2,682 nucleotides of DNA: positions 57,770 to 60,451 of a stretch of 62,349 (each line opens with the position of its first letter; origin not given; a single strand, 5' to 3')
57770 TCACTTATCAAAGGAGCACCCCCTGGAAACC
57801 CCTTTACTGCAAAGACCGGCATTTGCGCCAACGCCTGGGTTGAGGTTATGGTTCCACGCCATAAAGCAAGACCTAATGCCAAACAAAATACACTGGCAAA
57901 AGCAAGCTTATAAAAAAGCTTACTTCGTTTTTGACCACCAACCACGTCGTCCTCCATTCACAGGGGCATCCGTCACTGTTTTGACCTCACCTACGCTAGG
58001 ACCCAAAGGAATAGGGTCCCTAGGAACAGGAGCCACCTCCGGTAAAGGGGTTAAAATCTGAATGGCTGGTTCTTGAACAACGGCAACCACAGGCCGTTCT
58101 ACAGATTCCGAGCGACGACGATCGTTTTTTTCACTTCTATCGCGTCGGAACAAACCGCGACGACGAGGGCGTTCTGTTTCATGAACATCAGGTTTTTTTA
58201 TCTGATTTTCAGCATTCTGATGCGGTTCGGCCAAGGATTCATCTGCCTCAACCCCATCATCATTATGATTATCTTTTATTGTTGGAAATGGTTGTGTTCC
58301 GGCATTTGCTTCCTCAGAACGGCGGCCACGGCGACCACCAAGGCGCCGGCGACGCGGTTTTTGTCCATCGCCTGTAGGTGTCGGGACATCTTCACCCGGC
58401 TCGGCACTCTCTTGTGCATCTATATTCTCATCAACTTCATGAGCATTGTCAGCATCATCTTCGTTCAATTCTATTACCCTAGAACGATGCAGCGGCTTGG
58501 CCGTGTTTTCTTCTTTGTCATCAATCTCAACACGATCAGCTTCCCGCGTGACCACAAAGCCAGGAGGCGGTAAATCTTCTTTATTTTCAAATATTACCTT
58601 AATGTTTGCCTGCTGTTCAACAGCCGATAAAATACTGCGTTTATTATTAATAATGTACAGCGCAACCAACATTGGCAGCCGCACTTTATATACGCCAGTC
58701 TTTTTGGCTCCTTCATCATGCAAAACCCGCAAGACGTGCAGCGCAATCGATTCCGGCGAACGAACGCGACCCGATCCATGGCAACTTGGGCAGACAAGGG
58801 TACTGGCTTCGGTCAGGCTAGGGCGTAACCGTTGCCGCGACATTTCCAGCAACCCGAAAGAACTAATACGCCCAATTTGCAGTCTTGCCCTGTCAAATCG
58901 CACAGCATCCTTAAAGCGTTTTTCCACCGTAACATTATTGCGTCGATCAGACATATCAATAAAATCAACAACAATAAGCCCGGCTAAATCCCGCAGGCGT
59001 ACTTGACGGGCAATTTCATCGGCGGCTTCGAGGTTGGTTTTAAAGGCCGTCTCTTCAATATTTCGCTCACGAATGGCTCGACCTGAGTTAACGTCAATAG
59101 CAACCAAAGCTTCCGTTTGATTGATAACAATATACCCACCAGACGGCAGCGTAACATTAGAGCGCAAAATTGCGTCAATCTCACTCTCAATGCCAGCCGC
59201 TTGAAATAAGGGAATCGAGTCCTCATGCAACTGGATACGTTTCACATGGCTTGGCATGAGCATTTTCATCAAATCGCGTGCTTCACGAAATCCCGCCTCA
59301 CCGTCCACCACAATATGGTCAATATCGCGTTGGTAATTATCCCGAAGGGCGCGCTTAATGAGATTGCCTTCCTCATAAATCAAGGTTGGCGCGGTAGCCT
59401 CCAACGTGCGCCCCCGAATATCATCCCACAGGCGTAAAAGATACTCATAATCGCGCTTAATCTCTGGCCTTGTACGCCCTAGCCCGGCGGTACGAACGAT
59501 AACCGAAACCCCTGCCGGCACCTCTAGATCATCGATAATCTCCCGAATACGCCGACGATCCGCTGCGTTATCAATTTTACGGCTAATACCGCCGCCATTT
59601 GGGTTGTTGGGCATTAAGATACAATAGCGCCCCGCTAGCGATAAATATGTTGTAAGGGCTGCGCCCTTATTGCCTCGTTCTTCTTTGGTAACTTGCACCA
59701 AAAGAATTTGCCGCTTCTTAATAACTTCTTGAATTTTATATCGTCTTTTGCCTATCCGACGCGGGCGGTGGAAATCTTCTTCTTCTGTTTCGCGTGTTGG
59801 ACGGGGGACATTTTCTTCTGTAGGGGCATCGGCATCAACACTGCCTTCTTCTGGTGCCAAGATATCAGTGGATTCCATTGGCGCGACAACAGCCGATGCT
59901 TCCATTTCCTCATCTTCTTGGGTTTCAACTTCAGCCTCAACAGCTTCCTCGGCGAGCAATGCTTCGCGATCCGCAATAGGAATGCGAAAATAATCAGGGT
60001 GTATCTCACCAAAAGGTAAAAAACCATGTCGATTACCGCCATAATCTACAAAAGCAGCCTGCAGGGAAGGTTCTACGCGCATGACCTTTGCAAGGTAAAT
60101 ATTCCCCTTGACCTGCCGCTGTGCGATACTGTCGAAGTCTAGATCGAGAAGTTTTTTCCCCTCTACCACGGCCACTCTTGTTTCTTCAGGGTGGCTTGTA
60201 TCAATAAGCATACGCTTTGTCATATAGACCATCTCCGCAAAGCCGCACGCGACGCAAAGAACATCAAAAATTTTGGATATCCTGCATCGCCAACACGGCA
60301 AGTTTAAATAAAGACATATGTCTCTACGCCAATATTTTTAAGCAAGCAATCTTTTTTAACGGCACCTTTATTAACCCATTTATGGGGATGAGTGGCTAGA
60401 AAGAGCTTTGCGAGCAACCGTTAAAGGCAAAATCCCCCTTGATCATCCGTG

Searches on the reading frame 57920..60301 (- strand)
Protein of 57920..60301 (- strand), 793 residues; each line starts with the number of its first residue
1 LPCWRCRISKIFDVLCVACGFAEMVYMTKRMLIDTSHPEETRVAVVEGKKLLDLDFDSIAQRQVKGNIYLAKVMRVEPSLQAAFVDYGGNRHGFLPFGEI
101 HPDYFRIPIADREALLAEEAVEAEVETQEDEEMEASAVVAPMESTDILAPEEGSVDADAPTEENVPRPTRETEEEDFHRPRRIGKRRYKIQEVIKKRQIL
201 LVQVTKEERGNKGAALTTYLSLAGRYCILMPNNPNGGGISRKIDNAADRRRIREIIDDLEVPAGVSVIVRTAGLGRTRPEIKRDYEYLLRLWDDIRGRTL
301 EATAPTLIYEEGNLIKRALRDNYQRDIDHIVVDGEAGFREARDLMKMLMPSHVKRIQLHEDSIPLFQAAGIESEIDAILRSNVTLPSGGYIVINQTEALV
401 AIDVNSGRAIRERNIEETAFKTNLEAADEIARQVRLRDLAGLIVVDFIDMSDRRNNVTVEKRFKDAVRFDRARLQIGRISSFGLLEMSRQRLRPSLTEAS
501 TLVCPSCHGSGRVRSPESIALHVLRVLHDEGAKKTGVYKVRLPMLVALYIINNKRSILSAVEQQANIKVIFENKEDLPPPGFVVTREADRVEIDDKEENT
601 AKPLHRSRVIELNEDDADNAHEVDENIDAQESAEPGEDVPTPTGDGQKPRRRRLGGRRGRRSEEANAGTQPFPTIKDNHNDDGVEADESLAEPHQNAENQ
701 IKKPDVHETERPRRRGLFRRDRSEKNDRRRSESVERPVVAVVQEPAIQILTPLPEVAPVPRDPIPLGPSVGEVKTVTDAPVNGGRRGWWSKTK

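Call 15: search_protein_families(library=pfam, proteins=[window:57920-60301:-], max_evalue=0.0001)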
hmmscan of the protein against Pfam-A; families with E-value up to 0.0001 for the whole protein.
window:57920-60301:- (793 aa): 3 families
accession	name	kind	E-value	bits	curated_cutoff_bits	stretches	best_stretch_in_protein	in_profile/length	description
PF10150.14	RNase_E_G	-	4.2e-98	328.5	25.5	1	221-491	1-269/270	Ribonuclease E/G family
PF20833.2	RNase_E_G_Thio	-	5.2e-22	78.2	26.8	1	503-586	1-85/86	RNase E/G, Thioredoxin-like domain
PF00575.29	S1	-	7.8e-05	23.4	22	0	65-106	4-41/74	S1 RNA binding domain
